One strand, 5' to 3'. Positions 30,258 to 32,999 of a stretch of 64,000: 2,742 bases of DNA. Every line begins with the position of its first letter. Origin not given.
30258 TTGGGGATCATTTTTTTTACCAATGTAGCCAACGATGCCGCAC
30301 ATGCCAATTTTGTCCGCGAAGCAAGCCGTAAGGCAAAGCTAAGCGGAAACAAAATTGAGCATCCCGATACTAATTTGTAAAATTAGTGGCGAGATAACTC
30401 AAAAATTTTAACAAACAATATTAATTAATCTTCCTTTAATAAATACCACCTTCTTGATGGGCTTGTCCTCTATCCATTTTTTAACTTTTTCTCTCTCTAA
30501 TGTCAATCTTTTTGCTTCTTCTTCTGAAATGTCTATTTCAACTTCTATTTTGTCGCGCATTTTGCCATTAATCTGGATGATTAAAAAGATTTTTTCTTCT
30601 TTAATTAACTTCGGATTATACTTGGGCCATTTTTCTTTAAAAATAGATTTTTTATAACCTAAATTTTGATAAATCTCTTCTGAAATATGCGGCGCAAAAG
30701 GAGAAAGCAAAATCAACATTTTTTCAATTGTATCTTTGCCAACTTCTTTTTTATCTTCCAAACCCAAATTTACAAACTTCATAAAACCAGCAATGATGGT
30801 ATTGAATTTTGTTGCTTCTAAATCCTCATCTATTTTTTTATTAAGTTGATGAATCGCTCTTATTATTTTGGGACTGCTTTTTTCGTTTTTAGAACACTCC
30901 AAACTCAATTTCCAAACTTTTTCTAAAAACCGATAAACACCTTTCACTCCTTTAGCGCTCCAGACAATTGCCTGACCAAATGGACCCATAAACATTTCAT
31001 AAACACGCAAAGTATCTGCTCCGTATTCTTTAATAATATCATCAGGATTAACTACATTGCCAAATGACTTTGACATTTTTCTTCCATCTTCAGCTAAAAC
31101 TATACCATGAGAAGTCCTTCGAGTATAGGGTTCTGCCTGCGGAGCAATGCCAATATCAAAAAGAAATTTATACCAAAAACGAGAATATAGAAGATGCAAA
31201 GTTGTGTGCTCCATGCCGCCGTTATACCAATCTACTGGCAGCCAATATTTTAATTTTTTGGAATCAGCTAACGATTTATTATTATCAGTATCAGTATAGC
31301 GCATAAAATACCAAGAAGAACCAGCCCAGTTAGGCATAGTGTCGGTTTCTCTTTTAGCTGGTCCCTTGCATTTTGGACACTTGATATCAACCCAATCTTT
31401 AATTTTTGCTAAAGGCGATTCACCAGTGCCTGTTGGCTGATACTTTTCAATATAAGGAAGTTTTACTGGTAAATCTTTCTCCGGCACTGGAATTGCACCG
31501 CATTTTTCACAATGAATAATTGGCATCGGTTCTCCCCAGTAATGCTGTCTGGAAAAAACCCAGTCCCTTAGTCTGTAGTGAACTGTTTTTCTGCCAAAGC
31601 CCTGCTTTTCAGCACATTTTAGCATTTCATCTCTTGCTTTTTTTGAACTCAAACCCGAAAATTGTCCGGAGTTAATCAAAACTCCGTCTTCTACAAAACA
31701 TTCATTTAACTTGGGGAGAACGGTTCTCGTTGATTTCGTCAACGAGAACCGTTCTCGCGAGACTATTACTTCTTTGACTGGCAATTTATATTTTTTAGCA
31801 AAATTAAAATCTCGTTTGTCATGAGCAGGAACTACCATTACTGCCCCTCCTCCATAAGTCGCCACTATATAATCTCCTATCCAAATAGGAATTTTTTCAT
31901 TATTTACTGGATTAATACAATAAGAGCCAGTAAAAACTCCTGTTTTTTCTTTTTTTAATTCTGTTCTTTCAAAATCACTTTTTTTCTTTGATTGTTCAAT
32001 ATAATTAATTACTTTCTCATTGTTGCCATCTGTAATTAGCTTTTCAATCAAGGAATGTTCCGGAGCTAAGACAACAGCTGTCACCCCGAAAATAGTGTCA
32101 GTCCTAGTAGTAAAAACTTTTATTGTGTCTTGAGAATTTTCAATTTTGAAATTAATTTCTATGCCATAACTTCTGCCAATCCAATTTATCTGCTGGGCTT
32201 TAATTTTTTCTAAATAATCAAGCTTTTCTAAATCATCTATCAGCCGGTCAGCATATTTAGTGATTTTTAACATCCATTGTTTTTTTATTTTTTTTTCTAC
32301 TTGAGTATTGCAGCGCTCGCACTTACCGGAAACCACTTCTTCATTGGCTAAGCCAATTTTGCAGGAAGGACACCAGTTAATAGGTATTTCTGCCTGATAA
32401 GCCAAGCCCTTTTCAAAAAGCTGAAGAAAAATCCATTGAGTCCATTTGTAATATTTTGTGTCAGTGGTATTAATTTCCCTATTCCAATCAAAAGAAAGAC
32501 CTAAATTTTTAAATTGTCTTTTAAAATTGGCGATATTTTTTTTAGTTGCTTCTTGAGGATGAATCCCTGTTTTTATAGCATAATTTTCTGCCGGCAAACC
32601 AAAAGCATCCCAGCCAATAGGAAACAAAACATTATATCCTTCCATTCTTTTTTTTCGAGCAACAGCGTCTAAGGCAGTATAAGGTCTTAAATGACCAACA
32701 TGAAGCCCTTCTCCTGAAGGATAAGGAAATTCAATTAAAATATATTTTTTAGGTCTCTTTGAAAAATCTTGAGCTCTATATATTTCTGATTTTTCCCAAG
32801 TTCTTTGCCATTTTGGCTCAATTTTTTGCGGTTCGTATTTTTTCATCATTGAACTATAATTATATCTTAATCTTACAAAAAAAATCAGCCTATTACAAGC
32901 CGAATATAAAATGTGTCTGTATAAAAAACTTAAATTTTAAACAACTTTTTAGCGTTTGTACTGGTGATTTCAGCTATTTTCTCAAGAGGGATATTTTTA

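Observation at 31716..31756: Nested palindrome-of-palindromes inside leuS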

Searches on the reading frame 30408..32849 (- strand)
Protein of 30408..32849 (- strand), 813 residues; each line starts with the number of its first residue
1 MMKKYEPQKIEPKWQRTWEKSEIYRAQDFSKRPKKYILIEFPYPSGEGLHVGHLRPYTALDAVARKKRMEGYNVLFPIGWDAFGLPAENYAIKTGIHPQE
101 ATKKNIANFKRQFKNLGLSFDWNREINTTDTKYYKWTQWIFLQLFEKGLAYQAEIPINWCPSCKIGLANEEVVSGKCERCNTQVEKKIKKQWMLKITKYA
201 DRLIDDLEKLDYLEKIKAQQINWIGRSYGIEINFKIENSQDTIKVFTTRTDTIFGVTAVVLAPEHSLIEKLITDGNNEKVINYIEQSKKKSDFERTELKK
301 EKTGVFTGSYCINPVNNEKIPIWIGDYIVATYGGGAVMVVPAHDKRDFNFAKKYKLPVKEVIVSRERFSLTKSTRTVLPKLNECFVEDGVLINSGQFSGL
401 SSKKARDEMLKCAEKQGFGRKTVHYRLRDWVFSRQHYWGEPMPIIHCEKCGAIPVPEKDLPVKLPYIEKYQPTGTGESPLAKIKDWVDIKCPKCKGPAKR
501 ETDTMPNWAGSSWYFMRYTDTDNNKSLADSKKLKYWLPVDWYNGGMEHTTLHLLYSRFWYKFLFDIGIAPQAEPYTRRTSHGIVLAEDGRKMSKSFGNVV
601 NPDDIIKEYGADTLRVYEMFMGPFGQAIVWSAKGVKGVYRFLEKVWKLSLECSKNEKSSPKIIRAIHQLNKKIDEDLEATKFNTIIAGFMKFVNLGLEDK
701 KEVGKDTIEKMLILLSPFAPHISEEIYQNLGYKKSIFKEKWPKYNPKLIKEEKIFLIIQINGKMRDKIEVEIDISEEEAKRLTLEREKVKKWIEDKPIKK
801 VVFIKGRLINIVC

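Call 8: search_protein_families(library=pfam, proteins=[window:30408-32849:-])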
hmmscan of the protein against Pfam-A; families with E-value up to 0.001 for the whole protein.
window:30408-32849:- (813 aa): 6 families
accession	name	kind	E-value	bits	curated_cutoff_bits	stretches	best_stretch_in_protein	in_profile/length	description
PF13603.12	tRNA-synt_1_2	-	9e-66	221.3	25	1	222-411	2-182/185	Leucyl-tRNA synthetase, editing domain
PF00133.28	tRNA-synt_1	-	4.5e-55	187.5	22.7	2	14-222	2-222/414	tRNA synthetases class I (I, L, M and V)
PF09334.17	tRNA-synt_1g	-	4.3e-32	111.8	20.1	2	39-186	5-148/391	tRNA synthetases class I (M)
PF08264.19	Anticodon_1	-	1.9e-21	76.9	25.1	1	662-775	4-143/148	Anticodon-binding domain of tRNA ligase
PF01406.26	tRNA-synt_1e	-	7.3e-08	32.6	27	0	576-617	238-279/301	tRNA synthetases class I (C) catalytic domain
PF00750.26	tRNA-synt_1d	-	0.00011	21.8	23.3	0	30-75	15-61/349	tRNA synthetases class I (R), catalytic domain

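Call 9: search_solved_structures(query=window:30408-32849:-, show_alignments=2, max_evalue=1e-50)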
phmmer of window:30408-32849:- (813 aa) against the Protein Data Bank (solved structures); distinct sequences matched with E-value up to 1e-50: 17.
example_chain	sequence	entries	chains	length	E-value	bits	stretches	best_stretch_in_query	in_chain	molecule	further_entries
1h3n_A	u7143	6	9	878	7.4e-231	771.2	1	2-587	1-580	LEUCYL-TRNA SYNTHETASE | AMINOACYL-TRNA SYNTHETASE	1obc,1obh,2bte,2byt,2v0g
2v0c_A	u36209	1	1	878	1.1e-229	767.4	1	2-587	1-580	AMINOACYL-TRNA SYNTHETASE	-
6q89_A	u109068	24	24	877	2.4e-194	650.5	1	1-606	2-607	Leucine--tRNA ligase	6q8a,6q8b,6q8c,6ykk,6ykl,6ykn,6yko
7nty_A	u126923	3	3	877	1.2e-193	648.2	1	1-606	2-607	Leucine--tRNA ligase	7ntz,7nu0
7nu1_A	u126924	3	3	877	2e-193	647.4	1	1-606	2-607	Leucine--tRNA ligase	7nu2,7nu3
7nua_A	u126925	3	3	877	3.2e-193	646.8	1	1-606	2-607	Leucine--tRNA ligase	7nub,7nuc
9tjv_A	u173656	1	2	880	5.4e-187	626.1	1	1-608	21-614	Leucine--tRNA ligase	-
3zgz_A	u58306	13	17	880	1.6e-186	624.6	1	1-608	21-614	LEUCINE--TRNA LIGASE | LEUCYL-TRNA SYNTHETASE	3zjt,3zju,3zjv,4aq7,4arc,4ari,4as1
5omw_A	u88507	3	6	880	7.3e-186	622.4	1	1-608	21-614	Leucine--tRNA ligase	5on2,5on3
9twr_A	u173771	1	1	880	7.7e-186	622.3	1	1-608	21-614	Leucine--tRNA ligase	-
9twt_A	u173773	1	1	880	8.1e-186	622.3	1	1-608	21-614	Leucine--tRNA ligase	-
9tjw_A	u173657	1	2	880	1e-185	621.9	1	1-608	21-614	Leucine--tRNA ligase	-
9tws_A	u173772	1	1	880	1e-185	621.9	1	1-608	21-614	Leucine--tRNA ligase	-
9twv_A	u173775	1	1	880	1.9e-185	621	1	1-608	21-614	Leucine--tRNA ligase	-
9twu_A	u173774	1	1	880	3.5e-185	620.1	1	1-608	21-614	Leucine--tRNA ligase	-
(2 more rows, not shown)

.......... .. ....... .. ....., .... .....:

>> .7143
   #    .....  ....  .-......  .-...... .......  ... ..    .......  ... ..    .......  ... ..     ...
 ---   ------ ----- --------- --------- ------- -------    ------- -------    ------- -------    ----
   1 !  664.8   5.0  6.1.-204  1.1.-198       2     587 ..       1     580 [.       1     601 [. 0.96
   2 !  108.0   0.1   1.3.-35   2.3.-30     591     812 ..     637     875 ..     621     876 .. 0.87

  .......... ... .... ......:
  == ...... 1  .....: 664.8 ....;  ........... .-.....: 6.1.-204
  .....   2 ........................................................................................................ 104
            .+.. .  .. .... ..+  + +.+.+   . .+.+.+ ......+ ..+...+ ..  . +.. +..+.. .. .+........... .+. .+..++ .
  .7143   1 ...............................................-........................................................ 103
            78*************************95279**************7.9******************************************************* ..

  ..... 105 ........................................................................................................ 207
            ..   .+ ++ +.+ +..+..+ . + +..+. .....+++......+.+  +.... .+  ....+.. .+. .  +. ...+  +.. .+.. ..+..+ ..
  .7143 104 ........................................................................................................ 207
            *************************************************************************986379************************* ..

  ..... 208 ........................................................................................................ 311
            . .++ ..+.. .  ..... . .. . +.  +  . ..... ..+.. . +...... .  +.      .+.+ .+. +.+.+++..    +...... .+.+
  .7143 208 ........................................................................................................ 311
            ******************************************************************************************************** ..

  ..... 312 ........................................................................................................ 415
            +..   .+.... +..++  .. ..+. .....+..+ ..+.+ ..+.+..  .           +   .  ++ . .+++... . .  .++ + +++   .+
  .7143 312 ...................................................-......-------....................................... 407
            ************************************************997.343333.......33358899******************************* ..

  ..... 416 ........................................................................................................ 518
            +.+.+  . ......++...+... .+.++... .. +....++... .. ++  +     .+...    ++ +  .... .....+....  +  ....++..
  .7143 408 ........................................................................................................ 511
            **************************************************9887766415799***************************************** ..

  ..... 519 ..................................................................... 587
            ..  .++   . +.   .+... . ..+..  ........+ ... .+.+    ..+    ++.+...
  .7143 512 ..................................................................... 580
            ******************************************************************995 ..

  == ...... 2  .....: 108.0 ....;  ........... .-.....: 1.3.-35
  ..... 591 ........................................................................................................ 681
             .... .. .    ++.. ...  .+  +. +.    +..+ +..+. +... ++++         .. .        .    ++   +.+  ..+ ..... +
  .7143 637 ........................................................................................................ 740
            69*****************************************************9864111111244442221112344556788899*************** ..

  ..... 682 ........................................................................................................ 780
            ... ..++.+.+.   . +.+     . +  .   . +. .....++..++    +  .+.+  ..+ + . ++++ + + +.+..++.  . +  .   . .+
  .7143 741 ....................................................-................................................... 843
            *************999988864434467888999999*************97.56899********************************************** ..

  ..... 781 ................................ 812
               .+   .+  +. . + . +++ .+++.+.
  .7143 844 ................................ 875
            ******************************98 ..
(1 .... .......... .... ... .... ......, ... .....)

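Call 10: find_homologous_proteins(query=window:30408-32849:-, max_evalue=1e-100)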
Query window:30408-32849:- (813 aa): 8000 proteins with E <= 1e-100 among 8000 candidates; the best 120 are listed.
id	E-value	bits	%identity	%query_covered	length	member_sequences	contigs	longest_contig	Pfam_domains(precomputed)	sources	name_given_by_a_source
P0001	0.0e+0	1632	86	100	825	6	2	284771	PF09334.18,PF01406.26,PF08264.20,PF13603.13,PF00133.29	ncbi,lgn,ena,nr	ncbi:leucine--tRNA ligase [Candidatus Parcubacteria bacterium]|nr:leucine--tRNA ligase [Candidatus P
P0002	0.0e+0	1542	80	100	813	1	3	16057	PF09334.18,PF01406.26,PF08264.20,PF13603.13,PF00133.29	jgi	-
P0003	0.0e+0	1434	73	100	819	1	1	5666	PF09334.18,PF01406.26,PF08264.20,PF13603.13,PF00133.29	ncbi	-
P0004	0.0e+0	1426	73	100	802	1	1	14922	PF09334.18,PF01406.26,PF08264.20,PF13603.13,PF00133.29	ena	-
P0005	0.0e+0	1424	75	99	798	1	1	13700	PF09334.18,PF01406.26,PF08264.20,PF13603.13,PF00133.29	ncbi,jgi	-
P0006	0.0e+0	1423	74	100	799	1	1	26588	PF09334.18,PF01406.26,PF08264.20,PF13603.13,PF00133.29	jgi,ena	-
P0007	0.0e+0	1420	74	100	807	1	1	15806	PF09334.18,PF01406.26,PF08264.20,PF13603.13,PF00133.29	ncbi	-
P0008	0.0e+0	1419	73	100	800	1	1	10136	PF09334.18,PF01406.26,PF08264.20,PF13603.13,PF00133.29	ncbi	-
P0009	0.0e+0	1415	73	100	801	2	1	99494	PF09334.18,PF01406.26,PF08264.20,PF13603.13,PF00133.29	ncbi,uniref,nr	ncbi:MAG: leucine--tRNA ligase [Candidatus Nealsonbacteria bacterium RBG_13_42_11]|uniref:Leucine--t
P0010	0.0e+0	1414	73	100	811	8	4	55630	PF09334.18,PF01406.26,PF08264.20,PF13603.13,PF00133.29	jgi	-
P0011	0.0e+0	1411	74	99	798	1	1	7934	PF09334.18,PF08264.20,PF13603.13,PF00133.29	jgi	-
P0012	0.0e+0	1411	71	100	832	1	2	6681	PF09334.18,PF01406.26,PF08264.20,PF13603.13,PF00133.29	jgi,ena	-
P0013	0.0e+0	1410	72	100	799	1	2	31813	PF09334.18,PF01406.26,PF08264.20,PF13603.13,PF00133.29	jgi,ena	-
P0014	0.0e+0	1410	72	100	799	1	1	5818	PF09334.18,PF01406.26,PF08264.20,PF13603.13,PF00133.29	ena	-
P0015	0.0e+0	1410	72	100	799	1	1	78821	PF09334.18,PF01406.26,PF08264.20,PF13603.13,PF00133.29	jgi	jgi:leucyl-tRNA synthetase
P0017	0.0e+0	1408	72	99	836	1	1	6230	PF09334.18,PF01406.26,PF08264.20,PF13603.13,PF00133.29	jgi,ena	-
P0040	0.0e+0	1394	71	100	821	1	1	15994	PF09334.18,PF01406.26,PF08264.20,PF13603.13,PF00133.29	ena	-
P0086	0.0e+0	1372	71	100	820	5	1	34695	PF09334.18,PF01406.26,PF08264.20,PF13603.13,PF00133.29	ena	-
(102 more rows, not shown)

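Call 14: find_encoding_contigs(protein=P0001, flank=10000, max_places=3)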
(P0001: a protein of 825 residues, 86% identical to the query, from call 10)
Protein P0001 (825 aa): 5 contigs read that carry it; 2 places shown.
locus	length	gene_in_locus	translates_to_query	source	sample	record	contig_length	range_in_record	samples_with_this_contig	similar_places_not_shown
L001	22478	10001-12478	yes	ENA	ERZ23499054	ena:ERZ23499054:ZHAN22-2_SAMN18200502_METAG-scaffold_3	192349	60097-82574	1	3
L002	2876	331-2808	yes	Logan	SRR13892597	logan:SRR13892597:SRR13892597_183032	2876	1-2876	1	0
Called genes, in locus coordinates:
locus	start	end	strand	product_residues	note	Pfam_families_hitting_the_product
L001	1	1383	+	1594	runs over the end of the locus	PF10102:DUF2341, PF03160:Calx-beta, PF13620:CarboxypepD_reg (weak)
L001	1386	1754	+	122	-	-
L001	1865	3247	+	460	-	PF00587:tRNA-synt_2b, PF03129:HGTP_anticodon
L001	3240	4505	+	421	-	PF00675:Peptidase_M16, PF05193:Peptidase_M16_C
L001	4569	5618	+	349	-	PF01594:AI-2E_transport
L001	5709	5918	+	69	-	-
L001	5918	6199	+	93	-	PF05016:ParE_toxin (weak)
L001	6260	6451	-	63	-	-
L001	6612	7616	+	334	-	PF14528:LAGLIDADG_3 (weak)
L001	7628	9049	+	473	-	-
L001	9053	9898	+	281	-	PF01026:TatD_DNase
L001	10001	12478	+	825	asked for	PF00133:tRNA-synt_1, PF01406:tRNA-synt_1e (faint), PF09334:tRNA-synt_1g, PF13603:tRNA-synt_1_2, PF00133:tRNA-synt_1, PF08264:Anticodon_1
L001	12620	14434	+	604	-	PF13230:GATase_4 (faint), PF13522:GATase_6, PF13537:GATase_7, PF01380:SIS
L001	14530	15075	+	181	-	PF00719:Pyrophosphatase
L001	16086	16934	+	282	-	PF02775:TPP_enzyme_C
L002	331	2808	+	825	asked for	PF00133:tRNA-synt_1, PF01406:tRNA-synt_1e (faint), PF09334:tRNA-synt_1g, PF13603:tRNA-synt_1_2, PF00133:tRNA-synt_1, PF08264:Anticodon_1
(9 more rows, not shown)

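Call 15: find_encoding_contigs(protein=P0002, flank=10000, max_places=3)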
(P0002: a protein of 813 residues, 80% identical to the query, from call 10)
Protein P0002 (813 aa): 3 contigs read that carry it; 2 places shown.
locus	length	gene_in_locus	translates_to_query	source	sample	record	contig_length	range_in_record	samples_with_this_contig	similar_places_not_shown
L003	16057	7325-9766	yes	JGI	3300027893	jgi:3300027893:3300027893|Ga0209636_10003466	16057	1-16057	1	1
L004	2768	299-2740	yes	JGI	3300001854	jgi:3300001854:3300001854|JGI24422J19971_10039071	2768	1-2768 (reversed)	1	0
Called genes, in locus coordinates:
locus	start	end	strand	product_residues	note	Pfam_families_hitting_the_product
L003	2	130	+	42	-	?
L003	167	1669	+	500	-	PF19289:PmbA_TldD_3rd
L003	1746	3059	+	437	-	PF19289:PmbA_TldD_3rd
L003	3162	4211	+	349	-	PF01594:AI-2E_transport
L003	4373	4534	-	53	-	-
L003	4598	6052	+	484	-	PF01406:tRNA-synt_1e (faint), PF09334:tRNA-synt_1g, PF00133:tRNA-synt_1, PF09334:tRNA-synt_1g, PF00133:tRNA-synt_1, PF08264:Anticodon_1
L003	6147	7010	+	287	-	PF01026:TatD_DNase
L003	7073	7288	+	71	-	-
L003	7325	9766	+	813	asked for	PF00133:tRNA-synt_1, PF01406:tRNA-synt_1e (faint), PF09334:tRNA-synt_1g, PF13603:tRNA-synt_1_2, PF00133:tRNA-synt_1, PF08264:Anticodon_1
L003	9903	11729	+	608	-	PF13522:GATase_6, PF13537:GATase_7, PF01380:SIS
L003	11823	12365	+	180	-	PF00719:Pyrophosphatase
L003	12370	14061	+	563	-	PF01855:POR_N, PF02775:TPP_enzyme_C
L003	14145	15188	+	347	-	-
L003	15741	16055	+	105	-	?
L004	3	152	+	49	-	?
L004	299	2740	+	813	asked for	PF00133:tRNA-synt_1, PF01406:tRNA-synt_1e (faint), PF09334:tRNA-synt_1g, PF13603:tRNA-synt_1_2, PF00133:tRNA-synt_1, PF08264:Anticodon_1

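Call 24: find_encoding_contigs(protein=window:30408-32849:-, flank=3000, max_places=4)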
Protein window:30408-32849:- (813 aa): 2 contigs read that carry it; 1 place shown.
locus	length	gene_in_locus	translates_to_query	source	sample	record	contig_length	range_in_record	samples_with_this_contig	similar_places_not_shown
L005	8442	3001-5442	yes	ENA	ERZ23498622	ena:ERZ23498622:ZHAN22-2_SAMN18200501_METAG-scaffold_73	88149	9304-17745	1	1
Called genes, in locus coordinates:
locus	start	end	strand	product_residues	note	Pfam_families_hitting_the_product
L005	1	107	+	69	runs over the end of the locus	-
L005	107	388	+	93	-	PF05016:ParE_toxin (weak)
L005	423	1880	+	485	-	PF00133:tRNA-synt_1, PF01406:tRNA-synt_1e (faint), PF09334:tRNA-synt_1g, PF00133:tRNA-synt_1, PF08264:Anticodon_1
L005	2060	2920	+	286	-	PF01026:TatD_DNase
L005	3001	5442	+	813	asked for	PF00133:tRNA-synt_1, PF01406:tRNA-synt_1e (faint), PF09334:tRNA-synt_1g, PF13603:tRNA-synt_1_2, PF00133:tRNA-synt_1, PF08264:Anticodon_1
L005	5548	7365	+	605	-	PF13230:GATase_4 (faint), PF13522:GATase_6, PF13537:GATase_7, PF01380:SIS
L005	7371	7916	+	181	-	PF00719:Pyrophosphatase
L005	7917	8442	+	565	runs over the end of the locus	PF01855:POR_N, PF02775:TPP_enzyme_C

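Call 52: find_encoding_contigs(protein=P0017, flank=200, max_places=1)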
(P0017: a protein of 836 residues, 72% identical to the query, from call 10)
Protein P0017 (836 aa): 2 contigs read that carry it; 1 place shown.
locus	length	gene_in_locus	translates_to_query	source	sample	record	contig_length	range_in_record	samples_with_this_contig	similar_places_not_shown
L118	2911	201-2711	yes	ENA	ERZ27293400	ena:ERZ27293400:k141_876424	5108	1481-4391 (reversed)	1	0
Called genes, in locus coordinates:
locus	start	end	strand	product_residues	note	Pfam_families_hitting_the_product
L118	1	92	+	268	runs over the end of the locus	?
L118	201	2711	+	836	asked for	PF00133:tRNA-synt_1, PF01406:tRNA-synt_1e (faint), PF09334:tRNA-synt_1g, PF13603:tRNA-synt_1_2, PF00133:tRNA-synt_1, PF08264:Anticodon_1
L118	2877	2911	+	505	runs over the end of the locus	?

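Call 53: find_encoding_contigs(protein=P0040, flank=200, max_places=1)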
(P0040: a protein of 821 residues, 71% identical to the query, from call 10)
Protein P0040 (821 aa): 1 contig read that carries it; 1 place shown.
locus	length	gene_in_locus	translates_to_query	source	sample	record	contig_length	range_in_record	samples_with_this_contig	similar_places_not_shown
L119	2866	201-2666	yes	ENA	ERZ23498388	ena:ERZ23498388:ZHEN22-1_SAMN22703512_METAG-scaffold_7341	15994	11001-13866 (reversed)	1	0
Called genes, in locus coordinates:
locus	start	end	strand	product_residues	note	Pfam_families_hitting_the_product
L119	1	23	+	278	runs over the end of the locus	PF01048:PNP_UDP_1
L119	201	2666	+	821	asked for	PF00133:tRNA-synt_1, PF01406:tRNA-synt_1e (faint), PF09334:tRNA-synt_1g, PF13603:tRNA-synt_1_2, PF00133:tRNA-synt_1, PF08264:Anticodon_1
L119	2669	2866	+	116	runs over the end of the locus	-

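Call 54: find_encoding_contigs(protein=P0086, flank=200, max_places=1)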
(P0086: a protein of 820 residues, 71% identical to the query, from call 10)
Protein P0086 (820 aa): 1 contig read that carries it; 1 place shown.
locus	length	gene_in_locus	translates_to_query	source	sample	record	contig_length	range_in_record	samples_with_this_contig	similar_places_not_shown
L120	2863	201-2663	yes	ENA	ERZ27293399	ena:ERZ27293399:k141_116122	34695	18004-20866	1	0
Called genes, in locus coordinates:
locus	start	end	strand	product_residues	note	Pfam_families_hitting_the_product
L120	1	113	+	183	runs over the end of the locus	PF13238:AAA_18 (faint), PF13521:AAA_28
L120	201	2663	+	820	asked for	PF00133:tRNA-synt_1, PF01406:tRNA-synt_1e (faint), PF09334:tRNA-synt_1g, PF13603:tRNA-synt_1_2, PF00133:tRNA-synt_1, PF08264:Anticodon_1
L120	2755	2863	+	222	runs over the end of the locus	-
